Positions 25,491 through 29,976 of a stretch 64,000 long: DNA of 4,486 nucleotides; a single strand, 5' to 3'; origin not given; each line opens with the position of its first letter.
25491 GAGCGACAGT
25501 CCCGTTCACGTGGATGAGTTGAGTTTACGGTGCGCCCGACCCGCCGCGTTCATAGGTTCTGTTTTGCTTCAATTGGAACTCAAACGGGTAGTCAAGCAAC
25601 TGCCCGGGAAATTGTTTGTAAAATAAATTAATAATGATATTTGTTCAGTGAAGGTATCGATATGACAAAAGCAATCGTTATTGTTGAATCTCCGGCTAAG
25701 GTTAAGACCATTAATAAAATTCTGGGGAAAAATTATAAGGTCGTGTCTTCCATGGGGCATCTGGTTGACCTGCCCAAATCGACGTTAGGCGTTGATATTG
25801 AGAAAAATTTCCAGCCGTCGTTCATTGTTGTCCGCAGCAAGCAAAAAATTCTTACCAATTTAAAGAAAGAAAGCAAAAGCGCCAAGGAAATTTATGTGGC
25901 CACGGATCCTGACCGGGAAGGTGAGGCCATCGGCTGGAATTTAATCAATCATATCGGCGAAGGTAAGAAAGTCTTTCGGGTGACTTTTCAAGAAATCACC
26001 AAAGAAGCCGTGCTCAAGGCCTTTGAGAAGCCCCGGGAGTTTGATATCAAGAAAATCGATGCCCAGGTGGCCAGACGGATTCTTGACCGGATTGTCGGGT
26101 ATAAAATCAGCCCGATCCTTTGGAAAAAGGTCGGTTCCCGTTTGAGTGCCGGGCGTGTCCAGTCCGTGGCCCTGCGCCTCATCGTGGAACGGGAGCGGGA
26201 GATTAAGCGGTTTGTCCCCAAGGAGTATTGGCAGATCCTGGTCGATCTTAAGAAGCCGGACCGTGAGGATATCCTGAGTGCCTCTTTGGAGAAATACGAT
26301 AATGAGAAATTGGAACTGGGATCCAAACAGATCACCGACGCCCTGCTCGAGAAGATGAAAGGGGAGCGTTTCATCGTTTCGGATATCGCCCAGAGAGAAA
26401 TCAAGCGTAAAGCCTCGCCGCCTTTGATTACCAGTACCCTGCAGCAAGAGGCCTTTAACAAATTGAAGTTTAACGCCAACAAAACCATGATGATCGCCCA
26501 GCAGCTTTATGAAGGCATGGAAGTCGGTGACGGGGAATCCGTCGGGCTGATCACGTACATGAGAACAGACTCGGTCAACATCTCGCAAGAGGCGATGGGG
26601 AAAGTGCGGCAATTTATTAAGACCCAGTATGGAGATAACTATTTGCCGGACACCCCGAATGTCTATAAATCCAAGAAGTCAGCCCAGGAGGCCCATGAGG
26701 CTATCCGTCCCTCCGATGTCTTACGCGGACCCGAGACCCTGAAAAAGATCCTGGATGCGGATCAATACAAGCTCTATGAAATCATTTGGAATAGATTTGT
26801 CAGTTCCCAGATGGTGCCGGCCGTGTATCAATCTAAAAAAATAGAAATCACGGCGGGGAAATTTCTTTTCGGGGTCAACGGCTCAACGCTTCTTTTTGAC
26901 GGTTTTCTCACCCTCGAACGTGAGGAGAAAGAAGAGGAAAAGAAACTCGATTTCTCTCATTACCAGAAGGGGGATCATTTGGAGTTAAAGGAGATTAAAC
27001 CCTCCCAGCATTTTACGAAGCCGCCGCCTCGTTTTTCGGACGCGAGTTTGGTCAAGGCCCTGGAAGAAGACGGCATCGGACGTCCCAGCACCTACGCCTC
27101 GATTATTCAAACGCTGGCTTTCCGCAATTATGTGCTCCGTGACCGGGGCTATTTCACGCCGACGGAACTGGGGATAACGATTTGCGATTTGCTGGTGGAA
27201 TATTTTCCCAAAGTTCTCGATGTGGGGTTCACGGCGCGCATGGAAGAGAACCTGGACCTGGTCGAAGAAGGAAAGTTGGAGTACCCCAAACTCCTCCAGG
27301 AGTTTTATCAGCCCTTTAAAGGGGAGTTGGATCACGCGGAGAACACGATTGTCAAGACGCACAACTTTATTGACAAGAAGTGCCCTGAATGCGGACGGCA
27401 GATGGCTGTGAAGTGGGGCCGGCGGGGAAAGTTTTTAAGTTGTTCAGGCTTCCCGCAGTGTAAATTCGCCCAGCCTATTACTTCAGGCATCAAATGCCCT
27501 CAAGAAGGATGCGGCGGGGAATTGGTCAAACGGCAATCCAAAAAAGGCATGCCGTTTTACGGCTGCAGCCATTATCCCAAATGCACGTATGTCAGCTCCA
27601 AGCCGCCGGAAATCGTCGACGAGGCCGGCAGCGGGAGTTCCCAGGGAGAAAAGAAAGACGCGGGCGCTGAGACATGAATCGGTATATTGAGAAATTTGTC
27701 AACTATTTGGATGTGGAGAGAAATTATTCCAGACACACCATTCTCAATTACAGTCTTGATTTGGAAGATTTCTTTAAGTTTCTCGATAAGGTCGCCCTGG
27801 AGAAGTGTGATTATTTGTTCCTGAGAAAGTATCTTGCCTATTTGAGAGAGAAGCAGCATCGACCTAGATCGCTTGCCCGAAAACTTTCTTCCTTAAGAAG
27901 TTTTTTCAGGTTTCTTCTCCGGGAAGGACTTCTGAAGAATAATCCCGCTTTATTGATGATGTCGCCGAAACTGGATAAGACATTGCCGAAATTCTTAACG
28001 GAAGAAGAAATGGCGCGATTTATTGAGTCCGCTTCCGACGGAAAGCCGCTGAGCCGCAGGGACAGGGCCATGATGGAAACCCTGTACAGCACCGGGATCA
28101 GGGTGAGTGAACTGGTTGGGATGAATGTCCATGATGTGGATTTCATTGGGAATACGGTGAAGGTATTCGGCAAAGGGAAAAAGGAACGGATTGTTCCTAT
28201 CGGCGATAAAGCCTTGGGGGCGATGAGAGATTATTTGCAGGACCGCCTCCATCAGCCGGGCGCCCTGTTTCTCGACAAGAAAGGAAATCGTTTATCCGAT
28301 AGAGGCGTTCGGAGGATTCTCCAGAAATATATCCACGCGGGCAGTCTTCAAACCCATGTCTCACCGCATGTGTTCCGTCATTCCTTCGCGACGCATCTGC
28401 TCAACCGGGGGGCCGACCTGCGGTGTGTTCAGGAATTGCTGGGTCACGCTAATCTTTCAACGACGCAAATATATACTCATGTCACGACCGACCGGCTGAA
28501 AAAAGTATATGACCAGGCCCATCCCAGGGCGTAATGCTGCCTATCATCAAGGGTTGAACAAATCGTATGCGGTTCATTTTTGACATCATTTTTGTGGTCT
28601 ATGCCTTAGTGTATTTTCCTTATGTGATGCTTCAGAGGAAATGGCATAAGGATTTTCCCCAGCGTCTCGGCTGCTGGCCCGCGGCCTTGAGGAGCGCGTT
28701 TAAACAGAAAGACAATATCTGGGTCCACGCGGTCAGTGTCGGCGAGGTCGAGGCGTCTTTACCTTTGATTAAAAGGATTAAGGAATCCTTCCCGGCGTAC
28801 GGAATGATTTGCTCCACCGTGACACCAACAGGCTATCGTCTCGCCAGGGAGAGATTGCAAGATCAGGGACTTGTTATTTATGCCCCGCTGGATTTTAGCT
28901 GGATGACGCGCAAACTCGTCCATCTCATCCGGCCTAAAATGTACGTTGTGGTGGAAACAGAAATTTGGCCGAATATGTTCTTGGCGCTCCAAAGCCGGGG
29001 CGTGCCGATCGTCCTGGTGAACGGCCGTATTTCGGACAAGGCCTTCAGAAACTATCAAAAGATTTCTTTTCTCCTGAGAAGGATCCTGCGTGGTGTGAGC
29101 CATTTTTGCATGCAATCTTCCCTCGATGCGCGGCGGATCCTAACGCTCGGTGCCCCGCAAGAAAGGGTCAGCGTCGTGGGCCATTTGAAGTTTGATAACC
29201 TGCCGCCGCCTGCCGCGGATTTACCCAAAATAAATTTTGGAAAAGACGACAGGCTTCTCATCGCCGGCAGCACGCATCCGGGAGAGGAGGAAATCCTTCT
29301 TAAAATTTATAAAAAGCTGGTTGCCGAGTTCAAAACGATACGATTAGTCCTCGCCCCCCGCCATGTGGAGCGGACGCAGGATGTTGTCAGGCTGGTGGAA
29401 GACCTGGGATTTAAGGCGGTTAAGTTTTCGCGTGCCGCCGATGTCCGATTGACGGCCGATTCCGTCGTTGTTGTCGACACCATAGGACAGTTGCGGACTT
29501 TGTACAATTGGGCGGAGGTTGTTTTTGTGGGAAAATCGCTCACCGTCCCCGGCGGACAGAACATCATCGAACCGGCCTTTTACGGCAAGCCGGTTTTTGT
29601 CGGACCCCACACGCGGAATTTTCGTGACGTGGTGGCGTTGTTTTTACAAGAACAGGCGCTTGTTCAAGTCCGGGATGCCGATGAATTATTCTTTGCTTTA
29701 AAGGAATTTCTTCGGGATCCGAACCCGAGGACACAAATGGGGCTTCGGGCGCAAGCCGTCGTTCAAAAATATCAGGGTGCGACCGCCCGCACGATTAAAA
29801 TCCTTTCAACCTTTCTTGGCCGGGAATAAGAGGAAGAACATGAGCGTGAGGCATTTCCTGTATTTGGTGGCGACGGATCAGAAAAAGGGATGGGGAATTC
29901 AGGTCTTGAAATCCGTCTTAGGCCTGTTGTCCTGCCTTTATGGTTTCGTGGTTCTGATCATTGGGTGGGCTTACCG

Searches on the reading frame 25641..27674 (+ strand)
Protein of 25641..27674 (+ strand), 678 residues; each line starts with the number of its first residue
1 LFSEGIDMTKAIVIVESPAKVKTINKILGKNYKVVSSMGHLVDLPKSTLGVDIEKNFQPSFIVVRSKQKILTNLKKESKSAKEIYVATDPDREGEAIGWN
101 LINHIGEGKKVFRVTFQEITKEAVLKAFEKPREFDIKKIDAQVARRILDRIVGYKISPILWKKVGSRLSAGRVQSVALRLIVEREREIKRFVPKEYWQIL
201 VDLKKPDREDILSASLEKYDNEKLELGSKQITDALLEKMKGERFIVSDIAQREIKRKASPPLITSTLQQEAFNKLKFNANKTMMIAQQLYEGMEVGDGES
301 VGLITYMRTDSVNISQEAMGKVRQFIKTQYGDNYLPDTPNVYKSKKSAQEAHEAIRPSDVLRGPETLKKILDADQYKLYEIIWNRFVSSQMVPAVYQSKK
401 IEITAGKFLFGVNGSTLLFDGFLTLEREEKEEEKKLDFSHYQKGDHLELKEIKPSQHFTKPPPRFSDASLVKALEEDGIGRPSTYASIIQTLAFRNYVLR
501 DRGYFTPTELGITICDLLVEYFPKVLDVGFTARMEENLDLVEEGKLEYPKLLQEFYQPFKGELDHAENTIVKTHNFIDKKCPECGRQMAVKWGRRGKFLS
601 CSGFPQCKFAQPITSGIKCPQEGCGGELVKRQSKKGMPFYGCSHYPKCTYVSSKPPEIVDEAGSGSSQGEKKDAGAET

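Call 70: search_protein_families(library=pfam, proteins=[window:25641-27674:+], max_evalue=0.00001)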
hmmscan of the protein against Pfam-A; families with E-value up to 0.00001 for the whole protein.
window:25641-27674:+ (678 aa): 3 families
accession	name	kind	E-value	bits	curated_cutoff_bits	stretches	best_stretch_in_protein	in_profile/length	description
PF01131.25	Topoisom_bac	-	2.4e-122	409.3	35.1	1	135-552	3-410/411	DNA topoisomerase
PF01396.24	Zn_ribbon_Top1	-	3.4e-25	88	32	2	579-613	2-36/39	Topoisomerase DNA binding C4 zinc finger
PF01751.28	Toprim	-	1.3e-24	86.6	23.1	1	12-119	2-96/96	Toprim domain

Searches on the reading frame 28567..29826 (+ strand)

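Call 70: search_protein_families(library=pfam, proteins=[window:28567-29826:+], max_evalue=0.00001)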
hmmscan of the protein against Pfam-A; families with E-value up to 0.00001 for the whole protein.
window:28567-29826:+ (420 aa): 1 family
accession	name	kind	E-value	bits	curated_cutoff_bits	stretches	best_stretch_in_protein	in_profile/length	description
PF04413.22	Glycos_transf_N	-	5e-61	205.8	23.9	1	30-210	3-178/179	3-Deoxy-D-manno-octulosonic-acid transferase (kdotransferase)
